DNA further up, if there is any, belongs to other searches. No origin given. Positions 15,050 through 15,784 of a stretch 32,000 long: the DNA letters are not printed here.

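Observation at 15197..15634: Minimal GGDEF-like palm domain (GTEEF) translationally wedged between serA and an RNA m5C methyltransferase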

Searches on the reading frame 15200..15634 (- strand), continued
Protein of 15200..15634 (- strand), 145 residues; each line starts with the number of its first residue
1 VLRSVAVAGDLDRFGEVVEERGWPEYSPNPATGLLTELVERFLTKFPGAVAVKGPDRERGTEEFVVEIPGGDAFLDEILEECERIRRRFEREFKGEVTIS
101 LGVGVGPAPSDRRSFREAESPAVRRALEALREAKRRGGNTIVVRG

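Call 57: search_protein_families(library=ncbifam, proteins=[L005:6467-7612:-, L005:7916-8311:-, L005:8316-9137:-, L005:9286-10209:-, L005:11124-11687:+, L003:6852-7262:-, L003:6500-6859:+, L079:3422-5008:+, L079:5558-6388:+, L081:3656-4882:-], max_evalue=0.001)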
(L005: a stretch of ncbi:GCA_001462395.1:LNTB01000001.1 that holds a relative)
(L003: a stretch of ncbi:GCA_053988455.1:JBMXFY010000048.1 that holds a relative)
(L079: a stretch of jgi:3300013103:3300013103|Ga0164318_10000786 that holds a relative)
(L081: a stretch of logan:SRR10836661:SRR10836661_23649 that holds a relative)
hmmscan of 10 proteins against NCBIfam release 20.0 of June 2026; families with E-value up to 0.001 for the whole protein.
L005:6467-7612:- (381 aa): 1 family
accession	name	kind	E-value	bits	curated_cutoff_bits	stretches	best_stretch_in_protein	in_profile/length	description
TIGR00432.2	arcsn_tRNA_tgt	equivalog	0.00024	19.7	350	1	26-221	51-245/441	tRNA guanosine(15) transglycosylase TgtA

L005:7916-8311:- (131 aa): 0 families

L005:8316-9137:- (273 aa): 22 families
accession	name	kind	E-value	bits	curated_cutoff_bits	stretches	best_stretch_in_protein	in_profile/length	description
TIGR02668.1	moaA_archaeal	equivalog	2.6e-13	49.6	325.25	1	72-219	20-159/303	GTP 3',8-cyclase MoaA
TIGR02666.1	moaA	equivalog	2.1e-11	43.4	284.05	1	72-190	20-137/336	GTP 3',8-cyclase MoaA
TIGR04251.1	SCM_rSAM_ScmF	equivalog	4.7e-11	42.7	400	1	71-246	13-182/353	SynChlorMet cassette radical SAM/SPASM protein ScmF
NF001199.0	PRK00164.2-1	equivalog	1.1e-09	37.9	231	1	72-202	22-143/308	GTP 3',8-cyclase MoaA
NF045646.2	rSAM_Se_TrsS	equivalog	2.9e-08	32.7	490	1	72-168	96-190/441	radical SAM (seleno)protein TrsS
TIGR03963.1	rSAM_QueE_Clost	equivalog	1.7e-06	27.9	260.1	1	70-151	27-103/219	putative 7-carboxy-7-deazaguanine synthase QueE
TIGR02495.1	NrdG2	equivalog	2.5e-06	27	131.15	1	70-151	24-100/193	anaerobic ribonucleoside-triphosphate reductase activating protein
TIGR03365.1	Bsubt_queE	equivalog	4.8e-06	26.3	206.1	1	70-151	30-110/238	7-carboxy-7-deazaguanine synthase QueE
NF038283.1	viperin_w_prok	equivalog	1.7e-05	24.2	180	1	72-156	12-98/281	viperin family antiviral radical SAM protein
TIGR03962.1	mycofact_rSAM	equivalog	3.5e-05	23.1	265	1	71-213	21-154/339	mycofactocin radical SAM maturase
TIGR04250.1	SCM_rSAM_ScmE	equivalog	4.2e-05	22.6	400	1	71-211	12-144/358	SynChlorMet cassette radical SAM/SPASM protein ScmE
TIGR04545.1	rSAM_ahbD_hemeb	equivalog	7.5e-05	22.3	500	1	70-215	8-145/339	heme b synthase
TIGR02493.1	PFLA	equivalog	9.4e-05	21.9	231.75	1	70-189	23-140/235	pyruvate formate-lyase-activating protein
NF041707.1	rSAM_YhhB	equivalog_domain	0.00012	21.1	445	1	72-175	12-120/369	cyclophane-forming radical SAM/SPASM peptide maturase YhhB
NF033640.1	N_Twi_rSAM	subfamily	0.00019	20.6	170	0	101-176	164-240/398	twitch domain-containing radical SAM protein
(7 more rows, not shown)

L005:9286-10209:- (307 aa): 1 family
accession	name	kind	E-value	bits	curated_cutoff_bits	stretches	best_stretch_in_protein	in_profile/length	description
NF040824.1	damage_ctl_Phtase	equivalog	2.3e-06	27.3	440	1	156-293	140-276/282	damage-control phosphatase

L005:11124-11687:+ (187 aa): 5 families
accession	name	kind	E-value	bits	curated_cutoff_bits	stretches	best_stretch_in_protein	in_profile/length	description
NF006826.0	PRK09347.1-3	subfamily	1.5e-69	233.3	162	1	1-178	4-187/189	GTP cyclohydrolase I FolE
NF006825.1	PRK09347.1-2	subfamily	3.6e-63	212.3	174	1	7-177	2-178/179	GTP cyclohydrolase I FolE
TIGR00063.1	folE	equivalog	7.6e-61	204.8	181.6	1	6-177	1-178/180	GTP cyclohydrolase I FolE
NF006824.0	PRK09347.1-1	equivalog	7.5e-43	146.5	202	1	3-177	35-216/219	GTP cyclohydrolase I FolE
TIGR03139.1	QueF-II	equivalog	1.6e-05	24.8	86.9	1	38-135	3-95/115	preQ(1) synthase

L003:6852-7262:- (136 aa): 2 families
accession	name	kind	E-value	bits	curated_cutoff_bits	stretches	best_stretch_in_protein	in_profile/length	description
TIGR03367.1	queuosine_QueD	equivalog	3.7e-11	43.3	89.25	1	3-89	5-91/92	6-carboxytetrahydropterin synthase QueD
TIGR00039.1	6PTHBS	subfamily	3.8e-08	33.7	125.5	1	4-110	8-116/124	6-pyruvoyl tetrahydropterin synthase/6-carboxytetrahydropterin synthase family protein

L003:6500-6859:+ (119 aa): 1 family
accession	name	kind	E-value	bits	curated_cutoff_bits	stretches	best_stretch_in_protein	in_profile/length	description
NF045767.1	RuberyRbr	equivalog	4.3e-05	23.6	200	1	4-61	87-145/194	rubrerythrin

L079:3422-5008:+ (528 aa): 6 families
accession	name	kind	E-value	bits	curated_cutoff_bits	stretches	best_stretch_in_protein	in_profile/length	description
TIGR00432.2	arcsn_tRNA_tgt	equivalog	6.9e-161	535.6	350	1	3-455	1-440/441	tRNA guanosine(15) transglycosylase TgtA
TIGR00449.1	tgt_general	superfamily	4.2e-73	246.3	47.6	1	3-336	1-364/367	tRNA-guanine transglycosylase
TIGR00430.1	Q_tRNA_tgt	equivalog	9.2e-32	110.4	306.75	2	99-328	118-357/368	tRNA guanosine(34) transglycosylase Tgt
NF040592.1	tRNA_mod_ArcS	equivalog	6.9e-30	104.2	440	1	200-485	110-388/575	archaeosine synthase subunit alpha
NF053620.1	ArchsnAlpArcSThp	equivalog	8.6e-11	40.9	600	1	296-503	145-353/515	archaeosine synthase subunit alpha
NF041059.1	DpdA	equivalog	3.4e-06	26.1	200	1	71-247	75-258/406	tRNA-guanine transglycosylase DpdA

L079:5558-6388:+ (276 aa): 11 families
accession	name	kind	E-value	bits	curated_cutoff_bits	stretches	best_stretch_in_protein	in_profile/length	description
NF006334.0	PRK08564.1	equivalog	2.3e-88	295.8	382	1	13-274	5-265/267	S-methyl-5'-thioadenosine phosphorylase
TIGR01694.1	MTAP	equivalog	3.5e-86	288.5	274.85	1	17-257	1-239/240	S-methyl-5'-thioadenosine phosphorylase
NF005876.0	PRK07823.1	equivalog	2.5e-76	256.4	306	1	14-273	4-259/267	S-methyl-5'-thioadenosine phosphorylase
NF006599.0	PRK09136.1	equivalog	4e-73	245.7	223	1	17-252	3-240/247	S-methyl-5'-thioinosine phosphorylase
NF006492.0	PRK08931.1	equivalog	9.8e-60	202.4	437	1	16-266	4-255/291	S-methyl-5'-thioadenosine phosphorylase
NF005657.0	PRK07432.1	equivalog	3e-54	184.1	453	1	15-263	3-254/291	S-methyl-5'-thioadenosine phosphorylase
NF006054.0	PRK08202.1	equivalog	2.4e-45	155.1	218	1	44-258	62-273/274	purine-nucleoside phosphorylase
TIGR01697.1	PNPH-PUNA-XAPA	subfamily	1.9e-42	145.3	197.1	1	43-256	37-246/247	inosine/guanosine/xanthosine phosphorylase family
TIGR01698.1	PUNP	equivalog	5.3e-41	140.7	302.6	1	44-256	38-244/245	purine-nucleoside phosphorylase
TIGR01700.1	PNPH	equivalog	1.2e-36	126.4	293.35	1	43-253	37-245/249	purine nucleoside phosphorylase I, inosine and guanosine-specific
TIGR01699.1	XAPA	equivalog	4.2e-27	95.3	370.9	1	40-241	34-232/248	xanthosine phosphorylase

L081:3656-4882:- (408 aa): 11 families
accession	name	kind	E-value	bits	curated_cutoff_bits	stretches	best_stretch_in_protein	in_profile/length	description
TIGR02495.1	NrdG2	equivalog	5.8e-14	51.9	131.15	1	172-349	17-178/193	anaerobic ribonucleoside-triphosphate reductase activating protein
NF040763.1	FeFe_hydrog_A6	exception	1.1e-08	33.9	765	1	61-141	1-80/571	NADH-dependent [FeFe] hydrogenase, group A6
NF005895.0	PRK07860.1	equivalog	3.7e-07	28.5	802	1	52-136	9-92/811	NADH-quinone oxidoreductase subunit G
TIGR02666.1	moaA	equivalog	3.8e-07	29.4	284.05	1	180-300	19-138/336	GTP 3',8-cyclase MoaA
NF004898.0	PRK06259.1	equivalog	7.7e-07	28.1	385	1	68-133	19-83/488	fumarate reductase (CoM/CoB) subunit TfrB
TIGR04041.1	activase_YjjW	hypoth_equivalog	2.4e-06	27.2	250.2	1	185-306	75-189/276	YjjW family glycine radical enzyme activase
TIGR02493.1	PFLA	equivalog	2.5e-05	23.8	231.75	1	175-303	19-145/235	pyruvate formate-lyase-activating protein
NF005745.0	PRK07569.1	equivalog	4.9e-05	22.8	333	0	102-142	42-84/238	bidirectional hydrogenase complex protein HoxU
NF009454.0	PRK12814.1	equivalog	0.0001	20.9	916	1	59-137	2-79/657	putative NADPH-dependent glutamate synthase small subunit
TIGR02668.1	moaA_archaeal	equivalog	0.00012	21.2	325.25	1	180-332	19-161/303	GTP 3',8-cyclase MoaA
NF001199.0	PRK00164.2-1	equivalog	0.0002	20.6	231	1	180-327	21-158/308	GTP 3',8-cyclase MoaA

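Call 60: search_protein_families(library=pfam, proteins=[L075:5396-5998:+, L070:5381-6004:+, L022:2167-2814:+, L022:2834-3667:+, L062:4560-5735:-, L062:6921-9005:-, L036:870-1364:-, L036:1805-3517:-, L037:4124-5926:-, L037:6426-6968:-], max_evalue=0.001)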
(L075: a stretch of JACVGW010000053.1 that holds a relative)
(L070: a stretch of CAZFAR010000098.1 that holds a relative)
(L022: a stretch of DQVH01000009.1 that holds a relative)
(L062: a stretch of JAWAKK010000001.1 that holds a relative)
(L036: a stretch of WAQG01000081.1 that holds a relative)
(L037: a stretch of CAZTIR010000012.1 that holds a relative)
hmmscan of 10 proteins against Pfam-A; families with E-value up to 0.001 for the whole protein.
L075:5396-5998:+ (201 aa): 1 family
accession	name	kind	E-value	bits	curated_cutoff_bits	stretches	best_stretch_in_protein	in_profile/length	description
PF13263.12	PHP_C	-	0.00062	19.7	21.3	0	156-177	10-31/56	PHP-associated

L070:5381-6004:+ (208 aa): 0 families

L022:2167-2814:+ (216 aa): 3 families
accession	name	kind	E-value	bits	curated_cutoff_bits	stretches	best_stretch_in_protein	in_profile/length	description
PF14544.11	DUF4443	-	2.4e-13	50.3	27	1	130-210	21-99/100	Domain of unknown function (DUF4443)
PF21715.3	CggR_N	-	6.3e-10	39.1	30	1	22-91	4-69/71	CggR N-terminal DNA binding domain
PF22167.2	PH0730-like_N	-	6.6e-08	33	30.2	1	36-83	13-59/60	PH0730-like, N-terminal domain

L022:2834-3667:+ (278 aa): 1 family
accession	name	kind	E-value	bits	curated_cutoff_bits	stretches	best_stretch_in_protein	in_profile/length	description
PF00364.28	Biotin_lipoyl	-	0.00044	20.5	22.1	0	218-275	16-73/73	Biotin-requiring enzyme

L062:4560-5735:- (392 aa): 1 family
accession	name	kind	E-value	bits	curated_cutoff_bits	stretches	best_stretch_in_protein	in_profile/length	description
PF01189.24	Methyltr_RsmB-F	-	1.1e-30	107.2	27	1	206-387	8-197/199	16S rRNA methyltransferase RsmB/F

L062:6921-9005:- (695 aa): 1 family
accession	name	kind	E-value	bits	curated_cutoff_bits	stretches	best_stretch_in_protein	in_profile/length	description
PF03030.21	H_PPase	-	6.6e-252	838.3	29.7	1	14-683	2-645/645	Inorganic H+ pyrophosphatase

L036:870-1364:- (165 aa): 1 family
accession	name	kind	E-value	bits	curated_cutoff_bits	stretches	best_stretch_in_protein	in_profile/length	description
PF01242.24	PTPS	-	3.3e-10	40.4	22.4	1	21-154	4-117/121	6-pyruvoyl tetrahydropterin synthase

L036:1805-3517:- (571 aa): 3 families
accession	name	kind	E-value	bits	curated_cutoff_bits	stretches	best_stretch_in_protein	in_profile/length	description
PF04055.27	Radical_SAM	-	8.5e-29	101.3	29.5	1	134-293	2-166/166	Radical SAM superfamily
PF23545.1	Zn_ribbon_HMPTM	-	4.1e-20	71.5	27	1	42-84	2-44/45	HMPTM N-terminal zinc ribbon domain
PF13353.11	Fer4_12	-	0.00074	20.3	22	0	136-205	12-82/137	4Fe-4S single cluster domain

L037:4124-5926:- (601 aa): 3 families
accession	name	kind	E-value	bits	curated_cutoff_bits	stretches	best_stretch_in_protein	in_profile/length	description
PF04055.27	Radical_SAM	-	1.2e-29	104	29.5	1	151-317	1-166/166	Radical SAM superfamily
PF23545.1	Zn_ribbon_HMPTM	-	6e-20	71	27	1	59-102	1-44/45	HMPTM N-terminal zinc ribbon domain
PF13353.11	Fer4_12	-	6.6e-06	26.9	22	1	154-243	12-102/137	4Fe-4S single cluster domain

L037:6426-6968:- (181 aa): 1 family
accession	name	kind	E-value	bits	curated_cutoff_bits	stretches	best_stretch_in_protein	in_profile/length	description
PF01923.23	Cob_adeno_trans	-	1.9e-37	129.4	24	1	1-166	1-168/171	Cobalamin adenosyltransferase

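Call 61: search_protein_families(library=ncbifam, proteins=[L075:5396-5998:+, L070:5381-6004:+, L080:6203-6760:+, L036:1805-3517:-, L036:870-1364:-, L022:2167-2814:+], max_evalue=0.01)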
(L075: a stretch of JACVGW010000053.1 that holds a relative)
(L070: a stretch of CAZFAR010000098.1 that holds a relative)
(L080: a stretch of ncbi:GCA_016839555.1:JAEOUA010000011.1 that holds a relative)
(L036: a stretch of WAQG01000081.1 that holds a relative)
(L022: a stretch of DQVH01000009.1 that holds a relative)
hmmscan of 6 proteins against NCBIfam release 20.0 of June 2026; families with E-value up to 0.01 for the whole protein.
L075:5396-5998:+ (201 aa): 6 families
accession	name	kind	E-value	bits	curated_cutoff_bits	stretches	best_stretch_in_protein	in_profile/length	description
NF006251.0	PRK08392.1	equivalog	6.9e-08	32.2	212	1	1-177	1-191/216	hypothetical protein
NF004981.0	PRK06361.1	equivalog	4e-07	29.6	117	1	1-81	1-79/217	histidinol phosphate phosphatase domain-containing protein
NF005596.0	PRK07328.1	subfamily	4.9e-07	29.4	202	1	146-178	206-238/269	histidinol-phosphatase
TIGR01856.1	hisJ_fam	subfamily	1e-05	25.4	90.2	1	147-178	214-245/252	histidinol-phosphatase HisJ family protein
NF005996.1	PRK08123.1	equivalog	2.2e-05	23.9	133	1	146-176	224-254/262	histidinol-phosphatase HisJ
NF005235.0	PRK06740.1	equivalog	0.00073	19.1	442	0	159-177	282-300/335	histidinol phosphate phosphatase domain-containing protein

L070:5381-6004:+ (208 aa): 5 families
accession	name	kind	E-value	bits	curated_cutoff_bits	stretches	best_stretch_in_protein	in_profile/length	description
NF005596.0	PRK07328.1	subfamily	2.2e-06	27.3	202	1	152-183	207-238/269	histidinol-phosphatase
NF006251.0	PRK08392.1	equivalog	2.9e-06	26.9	212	1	7-182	2-191/216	hypothetical protein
NF005996.1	PRK08123.1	equivalog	3.6e-06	26.4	133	1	151-182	224-255/262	histidinol-phosphatase HisJ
TIGR01856.1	hisJ_fam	subfamily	3.2e-05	23.8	90.2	1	151-183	213-245/252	histidinol-phosphatase HisJ family protein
NF004981.0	PRK06361.1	equivalog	3.2e-05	23.4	117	0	109-181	111-181/217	histidinol phosphate phosphatase domain-containing protein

L080:6203-6760:+ (186 aa): 3 families
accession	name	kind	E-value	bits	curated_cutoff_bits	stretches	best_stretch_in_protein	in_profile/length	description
NF038032.1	CehA_McbA_metalo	domain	6.3e-08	32.4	80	1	2-155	8-184/315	CehA/McbA family metallohydrolase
NF042955.1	Ppl_antiphage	equivalog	8.7e-07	27.3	1000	1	77-184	130-240/882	anti-phage protein Ppl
NF047791.1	RNaseRnm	equivalog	0.0038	16.5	375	0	78-153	172-253/275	RNase RNM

L036:1805-3517:- (571 aa): 61 families (the best 25 are shown)
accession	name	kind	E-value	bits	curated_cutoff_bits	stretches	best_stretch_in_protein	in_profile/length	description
NF045702.1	rSAM_GDGT_ether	equivalog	9.2e-222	736.9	450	1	45-529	2-485/486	tetraether lipid synthase Tes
NF045703.1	rSAM_Tes_intein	exception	2e-180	602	1700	2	146-539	611-1005/1040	tetraether lipid synthase Tes, intein-containing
NF045646.2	rSAM_Se_TrsS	equivalog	4.6e-93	312.2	490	2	44-368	2-326/441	radical SAM (seleno)protein TrsS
NF001199.0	PRK00164.2-1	equivalog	6.9e-23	81.3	231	1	133-308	16-190/308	GTP 3',8-cyclase MoaA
TIGR02666.1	moaA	equivalog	8.2e-23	80.9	284.05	1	133-318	14-205/336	GTP 3',8-cyclase MoaA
TIGR02668.1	moaA_archaeal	equivalog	2.1e-22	79.5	325.25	1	133-310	14-191/303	GTP 3',8-cyclase MoaA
TIGR04055.1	rSAM_NirJ2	equivalog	2.5e-15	56.8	500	1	135-337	6-205/326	putative heme d1 biosynthesis radical SAM protein NirJ2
TIGR04546.1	rSAM_ahbC_deAc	equivalog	7e-15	54.7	650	1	134-246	44-150/390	12,18-didecarboxysiroheme deacetylase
TIGR04347.1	pseudo_SAM_Halo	equivalog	1.3e-14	54.2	525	1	135-248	44-151/390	TIGR04347 family pseudo-SAM/SPASM protein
TIGR04545.1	rSAM_ahbD_hemeb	equivalog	5.8e-14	52.3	500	1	135-293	6-162/339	heme b synthase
TIGR04054.1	rSAM_NirJ1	equivalog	1.9e-12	46.5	650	1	134-246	41-147/387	putative heme d1 biosynthesis radical SAM protein NirJ1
TIGR02109.1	PQQ_syn_pqqE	equivalog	5.2e-12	45.4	381.35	1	135-251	13-123/358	pyrroloquinoline quinone biosynthesis protein PqqE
NF050035.1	rSAM_WgK_link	exception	7.3e-12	45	650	1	128-247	8-122/367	radical SAM/SPASM peptide maturase WgkB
TIGR04051.1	rSAM_NirJ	equivalog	1.8e-11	43.6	515.45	1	135-246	8-113/354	heme d1 biosynthesis radical SAM protein NirJ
TIGR04303.1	GeoRSP_rSAM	equivalog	3.1e-11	43.4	400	1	131-316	7-185/325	GeoRSP system radical SAM/SPASM protein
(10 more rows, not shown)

L036:870-1364:- (165 aa): 2 families
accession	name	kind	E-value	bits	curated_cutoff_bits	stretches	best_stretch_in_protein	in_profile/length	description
TIGR03367.1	queuosine_QueD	equivalog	9.5e-06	25.9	89.25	1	19-131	2-90/92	6-carboxytetrahydropterin synthase QueD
TIGR00039.1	6PTHBS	subfamily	0.00014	22.1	125.5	1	18-77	3-66/124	6-pyruvoyl tetrahydropterin synthase/6-carboxytetrahydropterin synthase family protein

L022:2167-2814:+ (216 aa): 1 family
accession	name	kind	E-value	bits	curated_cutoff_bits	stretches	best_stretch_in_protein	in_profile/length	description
NF008273.0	PRK11050.1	equivalog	0.0065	16.1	153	1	44-88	60-104/156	manganese-binding transcriptional regulator MntR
